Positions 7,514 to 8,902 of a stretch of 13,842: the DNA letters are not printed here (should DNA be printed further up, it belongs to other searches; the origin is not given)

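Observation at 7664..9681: Calcineurin-like metallophosphoesterase translationally coupled to a MoxR AAA+ ATPase, with no VWA/DUF58 partner nearby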

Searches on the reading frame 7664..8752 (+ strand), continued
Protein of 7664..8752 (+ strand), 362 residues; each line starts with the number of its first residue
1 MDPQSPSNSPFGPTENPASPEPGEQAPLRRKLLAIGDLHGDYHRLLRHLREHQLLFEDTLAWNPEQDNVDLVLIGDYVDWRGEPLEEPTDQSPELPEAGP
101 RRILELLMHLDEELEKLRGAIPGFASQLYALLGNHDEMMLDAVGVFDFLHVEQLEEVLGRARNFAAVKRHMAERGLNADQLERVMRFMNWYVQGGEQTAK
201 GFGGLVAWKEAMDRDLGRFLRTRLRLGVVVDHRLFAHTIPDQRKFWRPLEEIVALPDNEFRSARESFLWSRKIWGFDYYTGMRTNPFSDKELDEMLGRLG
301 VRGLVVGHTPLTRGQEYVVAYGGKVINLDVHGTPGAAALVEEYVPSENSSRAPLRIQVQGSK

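Call 24: search_protein_families(library=pfam, proteins=[L048:3613-4494:-, L048:2663-3613:-, L048:1638-2600:-, L048:1-1656:-, L028:7572-9629:+, L028:11960-12865:+, L023:11104-12063:-, L055:9310-9678:+, L055:7593-8156:+, L048:5844-8411:+], max_evalue=0.001)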
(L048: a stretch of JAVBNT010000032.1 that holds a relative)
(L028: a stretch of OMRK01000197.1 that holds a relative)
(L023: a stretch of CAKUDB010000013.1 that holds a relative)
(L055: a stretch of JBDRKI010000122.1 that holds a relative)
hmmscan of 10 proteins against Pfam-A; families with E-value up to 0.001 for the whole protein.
L048:3613-4494:- (293 aa): 2 families
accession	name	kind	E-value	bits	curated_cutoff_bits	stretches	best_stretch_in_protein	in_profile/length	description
PF01882.25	DUF58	-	2.4e-73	246.3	23.4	1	44-254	1-213/216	Protein of unknown function DUF58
PF13519.12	VWA_2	-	2.8e-16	60.5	27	1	81-186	1-106/107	von Willebrand factor type A domain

L048:2663-3613:- (316 aa): 0 families

L048:1638-2600:- (320 aa): 3 families
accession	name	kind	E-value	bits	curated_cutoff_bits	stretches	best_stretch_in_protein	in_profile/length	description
PF00092.34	VWA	-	3e-25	89.9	23.8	1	77-273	1-174/174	von Willebrand factor type A domain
PF13519.12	VWA_2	-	7.3e-19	68.8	27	1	78-186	1-106/107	von Willebrand factor type A domain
PF06707.17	DUF1194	-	6.5e-06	26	27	1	148-219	86-159/206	Protein of unknown function (DUF1194)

L048:1-1656:- (552 aa): 17 families
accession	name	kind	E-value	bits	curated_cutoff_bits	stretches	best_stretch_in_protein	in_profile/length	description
PF07719.23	TPR_2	-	7.6e-19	66.7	27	2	436-468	2-34/34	Tetratricopeptide repeat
PF13519.12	VWA_2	-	6.1e-18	65.8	27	1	104-211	2-107/107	von Willebrand factor type A domain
PF00515.34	TPR_1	-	1.7e-17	62.8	27.8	2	436-468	2-34/34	Tetratricopeptide repeat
PF00092.34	VWA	-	1e-16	62.1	23.8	1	103-274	2-153/174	von Willebrand factor type A domain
PF13181.12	TPR_8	-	3.6e-11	42.7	25.7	1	436-467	2-33/34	Tetratricopeptide repeat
PF13414.12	TPR_11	-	3.2e-10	39.9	26.8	2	442-475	1-34/42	TPR repeat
PF13432.12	TPR_16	-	5.6e-09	36.7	32.7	1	405-468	2-64/65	Tetratricopeptide repeat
PF14559.12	TPR_19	-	5.7e-09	36.6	25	1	411-471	2-61/68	Tetratricopeptide repeat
PF13424.12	TPR_12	-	1.2e-07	32.2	30.1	1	405-463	8-73/77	Tetratricopeptide repeat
PF24575.1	TPR_Slam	-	6.4e-07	30.2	35.2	0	438-489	48-101/104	Surface lipoprotein assembly modifier, N-terminal TPR repeats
PF13176.12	TPR_7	-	1.6e-06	28.2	27.9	0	437-468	1-34/36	Tetratricopeptide repeat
PF13428.12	TPR_14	-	6.7e-06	26.7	23.5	0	437-475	3-41/44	Tetratricopeptide repeat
PF13174.12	TPR_6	-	6.6e-05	23.8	26.3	0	437-467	2-32/33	Tetratricopeptide repeat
PF13431.12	TPR_17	-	7.1e-05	23.2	24.4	0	457-481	1-25/34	Tetratricopeptide repeat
PF13374.12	TPR_10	-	0.00012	22.5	27.5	0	405-427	7-29/42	Tetratricopeptide repeat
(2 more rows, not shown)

L028:7572-9629:+ (685 aa): 10 families
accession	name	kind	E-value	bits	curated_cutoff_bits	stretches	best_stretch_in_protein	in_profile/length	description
PF07719.23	TPR_2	-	3.2e-12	46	27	0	247-272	2-27/34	Tetratricopeptide repeat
PF13424.12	TPR_12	-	1.5e-11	44.8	30.1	1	208-273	4-72/77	Tetratricopeptide repeat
PF13176.12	TPR_7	-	8.5e-07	29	27.9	0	249-270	2-23/36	Tetratricopeptide repeat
PF14559.12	TPR_19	-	9.9e-07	29.4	25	0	224-276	8-55/68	Tetratricopeptide repeat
PF13432.12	TPR_16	-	2.5e-06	28.3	32.7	0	237-278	27-64/65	Tetratricopeptide repeat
PF00515.34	TPR_1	-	9.6e-06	25.6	27.8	0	248-272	3-27/34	Tetratricopeptide repeat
PF13428.12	TPR_14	-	1.5e-05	25.6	23.5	0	248-274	3-30/44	Tetratricopeptide repeat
PF13174.12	TPR_6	-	0.00018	22.4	26.3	0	526-549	5-28/33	Tetratricopeptide repeat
PF17004.11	SRP_TPR_like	-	0.00024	21.6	35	0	149-200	26-67/109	Putative TPR-like repeat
PF13181.12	TPR_8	-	0.00024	21.5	25.7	0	251-272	6-27/34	Tetratricopeptide repeat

L028:11960-12865:+ (301 aa): 3 families
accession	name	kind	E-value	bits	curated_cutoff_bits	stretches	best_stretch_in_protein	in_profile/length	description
PF00702.32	Hydrolase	-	3.6e-10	41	26.4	1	36-264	3-191/191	haloacid dehalogenase-like hydrolase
PF13419.12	HAD_2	-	1.6e-08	35.3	23.8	1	150-268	49-176/178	Haloacid dehalogenase-like hydrolase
PF12689.13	Acid_PPase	-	0.00037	20.8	27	0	225-279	105-159/169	Acid Phosphatase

L023:11104-12063:- (319 aa): 0 families

L055:9310-9678:+ (122 aa): 0 families

L055:7593-8156:+ (187 aa): 1 family
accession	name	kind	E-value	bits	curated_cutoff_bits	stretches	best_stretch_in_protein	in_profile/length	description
PF01558.24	POR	-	3e-42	145.2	27.4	1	15-178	1-173/173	Pyruvate ferredoxin/flavodoxin oxidoreductase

L048:5844-8411:+ (855 aa): 13 families
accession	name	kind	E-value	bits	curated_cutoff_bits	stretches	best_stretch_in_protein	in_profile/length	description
PF00990.26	GGDEF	-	6.5e-25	88.2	23.8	2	694-845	2-160/161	Diguanylate cyclase, GGDEF domain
PF00515.34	TPR_1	-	9.1e-11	41.5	27.8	0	17-47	4-34/34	Tetratricopeptide repeat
PF07719.23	TPR_2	-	1.3e-10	41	27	0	16-47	3-34/34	Tetratricopeptide repeat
PF13176.12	TPR_7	-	5.4e-09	35.9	27.9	0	53-79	4-29/36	Tetratricopeptide repeat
PF14559.12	TPR_19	-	3.9e-08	33.9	25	1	32-69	9-45/68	Tetratricopeptide repeat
PF13432.12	TPR_16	-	5.7e-07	30.3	32.7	0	154-206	10-61/65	Tetratricopeptide repeat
PF13181.12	TPR_8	-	1.5e-06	28.3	25.7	0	51-79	4-31/34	Tetratricopeptide repeat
PF13424.12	TPR_12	-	4.1e-06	27.3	30.1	0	26-76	22-72/77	Tetratricopeptide repeat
PF13431.12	TPR_17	-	4.2e-06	27.1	24.4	0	36-69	1-33/34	Tetratricopeptide repeat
PF25064.1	ARM_TT21_5th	-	5.6e-06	27.1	27.8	1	140-216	34-111/117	TT21 fifth ARM repeats domain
PF13174.12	TPR_6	-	6.6e-06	26.9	26.3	0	54-76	6-27/33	Tetratricopeptide repeat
PF13428.12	TPR_14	-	1.5e-05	25.7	23.5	0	21-56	8-43/44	Tetratricopeptide repeat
PF13414.12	TPR_11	-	4.7e-05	23.4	26.8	0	28-58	8-38/42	TPR repeat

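Call 28: search_protein_families(library=pfam, alignment_id=A2, max_evalue=0.001)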
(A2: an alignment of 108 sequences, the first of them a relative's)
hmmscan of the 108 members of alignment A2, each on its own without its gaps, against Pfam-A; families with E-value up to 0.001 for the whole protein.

A. member 1, L001:10033-10320:+ (96 aa): 1 family
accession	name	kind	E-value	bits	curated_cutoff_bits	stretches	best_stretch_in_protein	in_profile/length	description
PF04456.17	DUF503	-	2.1e-27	95.2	22.4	1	3-88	1-85/88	Protein of unknown function (DUF503)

B. families by the number of members that match (of 108 scanned): 47 families (the first 25 are shown)
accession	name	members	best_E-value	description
PF00749.27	tRNA-synt_1c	31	2.7e-114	tRNA synthetases class I (E and Q), catalytic domain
PF19269.4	Anticodon_2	31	2.2e-38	Anticodon binding domain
PF00702.32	Hydrolase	22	4.2e-13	haloacid dehalogenase-like hydrolase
PF04456.17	DUF503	5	2.1e-27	Protein of unknown function (DUF503)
PF13419.12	HAD_2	5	1.6e-08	Haloacid dehalogenase-like hydrolase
PF11019.14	DUF2608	4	4.9e-05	Protein of unknown function (DUF2608)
PF02872.23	5_nucleotid_C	3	5.8e-44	5'-nucleotidase, C-terminal domain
PF00149.33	Metallophos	3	5.7e-12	Calcineurin-like phosphoesterase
PF09587.15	PGA_cap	3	6.2e-07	Bacterial capsule synthesis protein PGA_cap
PF21953.1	NadN_nucleosid_C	3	4.5e-05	NAD nucleotidase, C-terminal domain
PF01134.28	GIDA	2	3.6e-149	Glucose inhibited division protein A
PF01979.26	Amidohydro_1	2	7e-62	Amidohydrolase family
PF06071.19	YchF-GTPase_C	2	4.6e-37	Protein of unknown function (DUF933)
PF03448.22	MgtE_N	2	3.1e-27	MgtE intracellular N domain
PF00571.33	CBS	2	2.9e-22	CBS domain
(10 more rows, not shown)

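Call 30: search_protein_families(library=pfam, alignment_id=A3, max_evalue=0.001)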
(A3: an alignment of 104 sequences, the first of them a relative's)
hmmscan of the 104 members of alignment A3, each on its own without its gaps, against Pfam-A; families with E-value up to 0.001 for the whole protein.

A. member 1, L001:7611-7844:+ (78 aa): 1 family
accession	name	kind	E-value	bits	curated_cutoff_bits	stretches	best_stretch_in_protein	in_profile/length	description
PF02416.21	TatA_B_E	-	1.3e-17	63.2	21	1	3-49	1-47/53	mttA/Hcf106 family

B. families by the number of members that match (of 104 scanned): 82 families (the first 25 are shown)
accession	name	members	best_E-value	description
PF05175.20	MTS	8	6.3e-41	Methyltransferase small domain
PF00849.27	PseudoU_synth_2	7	3.1e-18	RNA pseudouridylate synthase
PF01564.23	Spermine_synth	6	1.3e-11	Spermine/spermidine synthase domain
PF13649.12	Methyltransf_25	6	6.7e-08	Methyltransferase domain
PF01479.30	S4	6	2.1e-06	S4 domain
PF01558.24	POR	5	1.2e-42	Pyruvate ferredoxin/flavodoxin oxidoreductase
PF07719.23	TPR_2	5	3.2e-12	Tetratricopeptide repeat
PF01047.28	MarR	5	5.4e-09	MarR family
PF02742.21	Fe_dep_repr_C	4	2.5e-31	Iron dependent repressor, metal binding and dimerisation domain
PF00990.26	GGDEF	4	6.5e-25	Diguanylate cyclase, GGDEF domain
PF02775.26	TPP_enzyme_C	4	1.9e-22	Thiamine pyrophosphate enzyme, C-terminal TPP binding domain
PF03099.24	BPL_LplA_LipB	4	3.9e-22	Biotin/lipoate A/B protein ligase family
PF04023.20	FeoA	4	3.5e-19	FeoA domain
PF01325.25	Fe_dep_repress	4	2.4e-15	Iron dependent repressor, N-terminal DNA binding domain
PF00515.34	TPR_1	4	9.1e-11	Tetratricopeptide repeat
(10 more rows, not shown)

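Call 46: search_protein_families(library=pfam, proteins=[L061:3328-4302:+, L061:4314-4997:+, L061:5029-6291:+, L061:6269-7003:+, L061:7035-7325:+, L061:7356-8042:+, L062:5542-6888:+, L062:6885-8324:+, L062:8372-9328:+, L062:9316-10197:-], max_evalue=0.001)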
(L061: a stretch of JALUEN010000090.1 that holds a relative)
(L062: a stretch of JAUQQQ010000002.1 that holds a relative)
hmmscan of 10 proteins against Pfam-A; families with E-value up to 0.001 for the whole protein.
L061:3328-4302:+ (324 aa): 2 families
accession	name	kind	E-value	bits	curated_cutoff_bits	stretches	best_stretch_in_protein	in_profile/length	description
PF05698.19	Trigger_C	-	5.6e-22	78.9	22.7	1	138-253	2-121/162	Bacterial trigger factor protein (TF) C-terminus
PF00254.34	FKBP_C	-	1.7e-06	28.7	21.1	1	34-108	4-81/94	FKBP-type peptidyl-prolyl cis-trans isomerase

L061:4314-4997:+ (227 aa): 1 family
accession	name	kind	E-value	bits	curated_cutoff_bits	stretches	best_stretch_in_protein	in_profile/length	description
PF00574.28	CLP_protease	-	4.7e-85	284.5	20.2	1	36-216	2-181/182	Clp protease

L061:5029-6291:+ (420 aa): 1 family
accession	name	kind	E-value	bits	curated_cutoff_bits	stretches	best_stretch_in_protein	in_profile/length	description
PF00149.33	Metallophos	-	4.5e-08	34.2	21.5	1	83-367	2-188/191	Calcineurin-like phosphoesterase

L061:6269-7003:+ (244 aa): 2 families
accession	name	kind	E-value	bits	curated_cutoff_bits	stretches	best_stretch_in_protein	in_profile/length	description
PF16554.10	OAM_dimer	-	2.5e-27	95.6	25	1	3-76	2-75/78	Dimerisation domain of d-ornithine 4,5-aminomutase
PF02310.24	B12-binding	-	7.5e-16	58.5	32.1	1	103-226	2-116/121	B12 binding domain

L061:7035-7325:+ (96 aa): 0 families

L061:7356-8042:+ (228 aa): 0 families

L062:5542-6888:+ (448 aa): 1 family
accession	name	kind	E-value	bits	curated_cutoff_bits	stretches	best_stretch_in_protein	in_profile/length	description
PF00675.25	Peptidase_M16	-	1.2e-07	32.2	22.3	1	100-197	14-118/149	Insulinase (Peptidase family M16)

L062:6885-8324:+ (479 aa): 1 family
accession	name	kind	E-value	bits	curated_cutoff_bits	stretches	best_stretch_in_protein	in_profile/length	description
PF01425.27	Amidase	-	1.2e-145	486.4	27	1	19-467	1-445/445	Amidase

L062:8372-9328:+ (318 aa): 1 family
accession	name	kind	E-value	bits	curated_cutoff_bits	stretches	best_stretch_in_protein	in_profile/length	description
PF00149.33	Metallophos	-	4.3e-10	40.8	21.5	1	2-222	4-185/191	Calcineurin-like phosphoesterase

L062:9316-10197:- (293 aa): 3 families
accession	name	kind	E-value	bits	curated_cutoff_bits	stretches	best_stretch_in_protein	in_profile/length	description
PF00535.33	Glycos_transf_2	-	9.3e-26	91.2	23.3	1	4-121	1-117/168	Glycosyl transferase family 2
PF10111.15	Glyco_tranf_2_2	-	2.2e-09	37.7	27.3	1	31-97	28-95/276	Glycosyltransferase like family 2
PF13641.12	Glyco_tranf_2_3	-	3.8e-07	30.8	27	1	3-200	3-214/230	Glycosyltransferase like family 2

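Call 47: predict_structure(alignment_id=A4)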
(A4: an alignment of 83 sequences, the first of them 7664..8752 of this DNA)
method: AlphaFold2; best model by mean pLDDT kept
length: 362 residues; sequences in the alignment: 83
mean_pLDDT: 91.8   pTM: 0.90
mean pLDDT of the five models: 91.8, 91.7, 91.6, 91.6, 91.4
residues with pLDDT >= 90: 303; 70-90: 30; 50-70: 11; < 50: 18
segments of 3 or more residues with pLDDT < 50: 1-8, 10-14, 359-362
pLDDT, mean of each block of 10 residues (from residue 1): 41 51 80 98 97 95 98 98 88 84 98 98 98 98 97 91 88 95 96 96 97 98 98 98 98 97 98 96 97 98 96 94 98 97 95 77 36
secondary structure, 60 per line:
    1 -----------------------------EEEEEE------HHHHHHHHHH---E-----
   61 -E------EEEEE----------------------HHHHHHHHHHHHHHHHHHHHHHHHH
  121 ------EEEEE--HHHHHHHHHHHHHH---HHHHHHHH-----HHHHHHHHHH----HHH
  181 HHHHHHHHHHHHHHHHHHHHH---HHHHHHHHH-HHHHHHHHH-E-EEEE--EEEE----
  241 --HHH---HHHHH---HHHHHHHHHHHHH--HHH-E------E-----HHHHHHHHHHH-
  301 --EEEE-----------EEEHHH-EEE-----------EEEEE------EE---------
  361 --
elements in order: E30-35 H42-51 E69-73 H96-120 E127-131 H134-147 H151-158 H164-173 H178-201 H205-213 H215-223 E227-230 E233-236 H249-253 H257-269 H289-299 E303-306 E318-320 E325-327 E339-343
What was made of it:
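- On PPP-family metallophosphatase (bacterial-like branch): AF2 model with pLDDT 91.8 and pTM 0.90 (call 47).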

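Call 49: fold_search(model_id=the predicted structure, library=pdb)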
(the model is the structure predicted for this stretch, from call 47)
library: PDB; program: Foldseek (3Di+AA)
matches with E <= 10: 331; with E <= 0.001: 47
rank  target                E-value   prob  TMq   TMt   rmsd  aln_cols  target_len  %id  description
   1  2zbm                  2.3e-09  1.00  0.49  0.53   6.6       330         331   17  Crystal Structure of I115M Mutant Cold-Active Protein Tyrosine Phosphatase (released 2008-07-29)
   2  2z72                  3.0e-09  1.00  0.49  0.52   6.9       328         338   17  New Structure Of Cold-Active Protein Tyrosine Phosphatase At 1.1 Angstrom (released 2008-07-29)
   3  8jfw_D                4.9e-07  1.00  0.41  0.26   7.5       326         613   17  Cryo-EM structure of RDGC/apo-CaM complex (released 2024-11-27)
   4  1g5b_A                1.0e-06  1.00  0.44  0.70   5.5       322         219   16  BACTERIOPHAGE LAMBDA SER/THR PROTEIN PHOSPHATASE (released 2001-03-07)
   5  1g5b_B                1.6e-06  1.00  0.43  0.67   6.0       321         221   16  BACTERIOPHAGE LAMBDA SER/THR PROTEIN PHOSPHATASE (released 2001-03-07)
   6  8jfy_C                4.1e-06  1.00  0.39  0.25  11.4       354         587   16  Cryo-EM structure of RDGC/Ca2+-CaM complex (released 2024-11-27)
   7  5vjv                  9.6e-06  1.00  0.47  0.55   8.6       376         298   14  Rhizobiales-like phosphatase 2 (released 2018-03-21)
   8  6obn_A                1.2e-05  1.00  0.38  0.46   8.9       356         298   15  The crystal structure of coexpressed SDS22:PP1 complex (released 2019-09-18)
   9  3h60_A                1.8e-05  1.00  0.41  0.46   8.4       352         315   13  Catalytic domain of human Serine/Threonine Phosphatase 5 (PP5c)with two Mn2+ atoms (released 2009-09-29)
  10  5ui1_C                2.0e-05  1.00  0.38  0.43   9.2       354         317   13  Crystal Structure of Human Protein Phosphatase 5C (PP5C) in complex with a triazole inhibitor (released 2018-01-17)
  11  4zvz_C                2.5e-05  1.00  0.37  0.43   9.8       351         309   13  Co-crystal structures of PP5 in complex with 5-methyl-7-oxabicyclo[2.2.1]heptane-2,3-dicarboxylic acid (released 2016-04-27)
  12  5ui1_B                2.9e-05  1.00  0.42  0.47   7.7       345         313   13  Crystal Structure of Human Protein Phosphatase 5C (PP5C) in complex with a triazole inhibitor (released 2018-01-17)
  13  3icf_B                3.2e-05  1.00  0.40  0.45  11.1       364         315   13  Structure of Protein serine/threonine phosphatase from Saccharomyces cerevisiae with similarity to human phosphatase P (released 2009-08-25)
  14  4zvz_B                3.7e-05  1.00  0.40  0.45   8.6       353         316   14  Co-crystal structures of PP5 in complex with 5-methyl-7-oxabicyclo[2.2.1]heptane-2,3-dicarboxylic acid (released 2016-04-27)
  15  7zr6_P                3.7e-05  1.00  0.39  0.33   9.8       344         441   12  CryoEM structure of HSP90-CDC37-BRAF(V600E)-PP5(open) complex (released 2022-12-28)
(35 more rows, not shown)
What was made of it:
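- On PPP-family metallophosphatase (bacterial-like branch): TM-scores are 0.35-0.49 normalised to the query and up to 0.70 normalised to lambda phosphatase (call 49).
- PPP fold: AF2 pLDDT 91.8, with best PDB matches to protein phosphatases (calls 47 and 49).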
